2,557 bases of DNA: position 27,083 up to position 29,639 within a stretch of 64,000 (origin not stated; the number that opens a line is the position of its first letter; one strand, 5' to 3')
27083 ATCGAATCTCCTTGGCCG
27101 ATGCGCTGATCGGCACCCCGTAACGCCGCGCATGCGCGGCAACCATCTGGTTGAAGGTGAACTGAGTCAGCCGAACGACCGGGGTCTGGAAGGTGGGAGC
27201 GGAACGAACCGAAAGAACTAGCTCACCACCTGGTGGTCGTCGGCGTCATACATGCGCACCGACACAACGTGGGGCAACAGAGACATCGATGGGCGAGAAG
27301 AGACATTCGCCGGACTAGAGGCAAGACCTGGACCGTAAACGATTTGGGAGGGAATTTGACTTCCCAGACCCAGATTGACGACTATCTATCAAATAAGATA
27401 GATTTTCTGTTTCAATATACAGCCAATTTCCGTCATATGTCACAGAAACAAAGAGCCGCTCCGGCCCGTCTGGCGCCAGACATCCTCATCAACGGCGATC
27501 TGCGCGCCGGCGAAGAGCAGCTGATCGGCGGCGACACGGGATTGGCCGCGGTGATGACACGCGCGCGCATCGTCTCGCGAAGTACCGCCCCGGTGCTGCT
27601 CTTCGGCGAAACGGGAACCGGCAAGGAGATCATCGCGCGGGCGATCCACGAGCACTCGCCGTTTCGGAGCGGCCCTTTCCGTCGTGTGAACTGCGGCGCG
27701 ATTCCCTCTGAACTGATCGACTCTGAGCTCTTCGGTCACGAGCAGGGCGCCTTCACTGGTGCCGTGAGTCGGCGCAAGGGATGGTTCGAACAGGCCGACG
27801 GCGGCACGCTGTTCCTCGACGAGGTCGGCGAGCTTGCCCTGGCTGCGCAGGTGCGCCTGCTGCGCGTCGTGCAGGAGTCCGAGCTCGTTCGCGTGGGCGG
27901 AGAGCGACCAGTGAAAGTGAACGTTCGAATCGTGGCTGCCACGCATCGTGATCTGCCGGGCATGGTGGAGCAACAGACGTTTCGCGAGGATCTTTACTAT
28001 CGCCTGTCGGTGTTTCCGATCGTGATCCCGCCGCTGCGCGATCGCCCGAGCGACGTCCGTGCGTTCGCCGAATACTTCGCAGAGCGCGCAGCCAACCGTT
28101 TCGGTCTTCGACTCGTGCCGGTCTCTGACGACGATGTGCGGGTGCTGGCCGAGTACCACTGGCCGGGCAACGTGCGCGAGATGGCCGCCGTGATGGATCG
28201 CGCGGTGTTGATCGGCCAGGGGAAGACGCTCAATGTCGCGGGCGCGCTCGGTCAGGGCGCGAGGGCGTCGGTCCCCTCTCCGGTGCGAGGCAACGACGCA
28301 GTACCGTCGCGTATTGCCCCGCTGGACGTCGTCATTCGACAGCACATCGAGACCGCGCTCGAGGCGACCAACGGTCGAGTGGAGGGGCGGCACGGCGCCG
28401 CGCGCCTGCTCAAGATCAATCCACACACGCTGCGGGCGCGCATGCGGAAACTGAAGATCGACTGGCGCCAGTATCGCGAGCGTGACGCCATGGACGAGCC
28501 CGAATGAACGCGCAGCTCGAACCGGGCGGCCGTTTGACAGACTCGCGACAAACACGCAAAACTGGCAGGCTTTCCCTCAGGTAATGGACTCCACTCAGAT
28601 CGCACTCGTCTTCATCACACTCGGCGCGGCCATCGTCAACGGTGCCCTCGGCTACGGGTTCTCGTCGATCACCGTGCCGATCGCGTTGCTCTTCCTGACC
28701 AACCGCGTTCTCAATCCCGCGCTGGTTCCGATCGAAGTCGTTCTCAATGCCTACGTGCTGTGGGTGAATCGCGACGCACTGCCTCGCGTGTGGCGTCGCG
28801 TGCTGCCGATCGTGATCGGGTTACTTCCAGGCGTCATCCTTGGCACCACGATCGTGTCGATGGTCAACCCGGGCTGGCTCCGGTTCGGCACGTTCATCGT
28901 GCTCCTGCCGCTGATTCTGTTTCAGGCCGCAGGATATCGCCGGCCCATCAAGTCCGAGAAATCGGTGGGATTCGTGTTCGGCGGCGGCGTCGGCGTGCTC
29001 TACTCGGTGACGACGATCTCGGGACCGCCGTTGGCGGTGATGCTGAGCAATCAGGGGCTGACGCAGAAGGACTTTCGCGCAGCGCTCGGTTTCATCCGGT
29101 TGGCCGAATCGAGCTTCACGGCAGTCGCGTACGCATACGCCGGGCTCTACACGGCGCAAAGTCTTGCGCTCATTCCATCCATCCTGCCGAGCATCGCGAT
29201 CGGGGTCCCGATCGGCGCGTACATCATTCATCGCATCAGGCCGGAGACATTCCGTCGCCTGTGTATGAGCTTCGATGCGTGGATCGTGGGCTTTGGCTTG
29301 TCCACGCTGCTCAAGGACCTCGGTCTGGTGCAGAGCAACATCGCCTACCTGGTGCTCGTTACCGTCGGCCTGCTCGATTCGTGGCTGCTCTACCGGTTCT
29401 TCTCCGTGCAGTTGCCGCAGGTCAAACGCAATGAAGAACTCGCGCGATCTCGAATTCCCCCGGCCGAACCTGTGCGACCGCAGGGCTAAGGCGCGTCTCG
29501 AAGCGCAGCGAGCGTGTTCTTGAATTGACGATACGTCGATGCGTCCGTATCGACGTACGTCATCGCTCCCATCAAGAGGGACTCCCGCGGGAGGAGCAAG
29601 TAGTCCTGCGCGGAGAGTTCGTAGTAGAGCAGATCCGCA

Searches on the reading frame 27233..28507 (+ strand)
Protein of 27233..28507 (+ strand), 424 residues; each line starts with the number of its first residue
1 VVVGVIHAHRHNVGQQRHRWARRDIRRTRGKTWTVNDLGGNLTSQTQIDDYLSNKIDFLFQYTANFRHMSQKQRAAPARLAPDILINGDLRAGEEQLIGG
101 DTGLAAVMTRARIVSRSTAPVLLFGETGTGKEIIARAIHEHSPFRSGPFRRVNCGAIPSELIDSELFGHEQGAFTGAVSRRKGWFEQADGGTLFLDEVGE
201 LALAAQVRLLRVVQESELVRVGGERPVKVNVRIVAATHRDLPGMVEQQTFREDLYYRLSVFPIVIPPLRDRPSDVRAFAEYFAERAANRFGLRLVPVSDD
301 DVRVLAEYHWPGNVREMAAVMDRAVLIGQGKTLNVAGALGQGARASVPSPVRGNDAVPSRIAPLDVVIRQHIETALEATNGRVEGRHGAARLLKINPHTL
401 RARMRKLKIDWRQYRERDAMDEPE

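Call 96: search_protein_families(library=pfam, proteins=[window:27233-28507:+])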
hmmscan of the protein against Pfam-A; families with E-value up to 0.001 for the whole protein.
window:27233-28507:+ (424 aa): 6 families
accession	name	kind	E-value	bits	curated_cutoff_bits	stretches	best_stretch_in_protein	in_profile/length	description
PF00158.32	Sigma54_activat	-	1.1e-67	227.3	20.2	1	98-263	2-167/168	Sigma-54 interaction domain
PF14532.12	Sigma54_activ_2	-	2e-21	77.1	25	1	108-268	11-138/138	Sigma-54 interaction domain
PF25601.1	AAA_lid_14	-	2.9e-14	53.1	27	1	269-335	1-67/87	AAA+ ATPase lid domain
PF02954.25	HTH_8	-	1.6e-05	25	22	1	369-407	7-42/42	Bacterial regulatory protein, Fis family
PF07728.20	AAA_5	-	2.6e-05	24.7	22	1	120-239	1-123/139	AAA domain (dynein-related subfamily)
PF00004.35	AAA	-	5.4e-05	24.1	21.2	1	121-250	1-119/131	ATPase family associated with various cellular activities (AAA)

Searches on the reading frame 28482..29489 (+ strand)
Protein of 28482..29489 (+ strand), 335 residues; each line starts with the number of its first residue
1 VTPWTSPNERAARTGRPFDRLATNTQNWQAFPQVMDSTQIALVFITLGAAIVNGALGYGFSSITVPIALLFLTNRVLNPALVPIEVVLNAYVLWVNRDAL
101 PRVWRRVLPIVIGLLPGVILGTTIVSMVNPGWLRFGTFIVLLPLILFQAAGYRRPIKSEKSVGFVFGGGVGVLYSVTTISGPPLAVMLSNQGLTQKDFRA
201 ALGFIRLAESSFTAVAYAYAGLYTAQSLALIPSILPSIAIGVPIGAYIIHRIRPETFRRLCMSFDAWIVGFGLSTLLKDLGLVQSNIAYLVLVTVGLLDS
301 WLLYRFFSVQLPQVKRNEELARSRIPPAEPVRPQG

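Call 83: search_protein_families(library=ncbifam, proteins=[window:28482-29489:+], max_evalue=0.001)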
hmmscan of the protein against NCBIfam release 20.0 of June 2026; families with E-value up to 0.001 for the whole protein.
window:28482-29489:+ (335 aa): 0 families

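Call 96: search_protein_families(library=pfam, proteins=[window:28482-29489:+])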
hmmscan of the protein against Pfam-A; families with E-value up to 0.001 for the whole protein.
window:28482-29489:+ (335 aa): 1 family
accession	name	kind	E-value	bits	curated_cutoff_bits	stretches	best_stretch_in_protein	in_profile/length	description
PF01925.25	TauE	-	1.8e-25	90.5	32.6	1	43-263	2-228/237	Sulfite exporter TauE/SafE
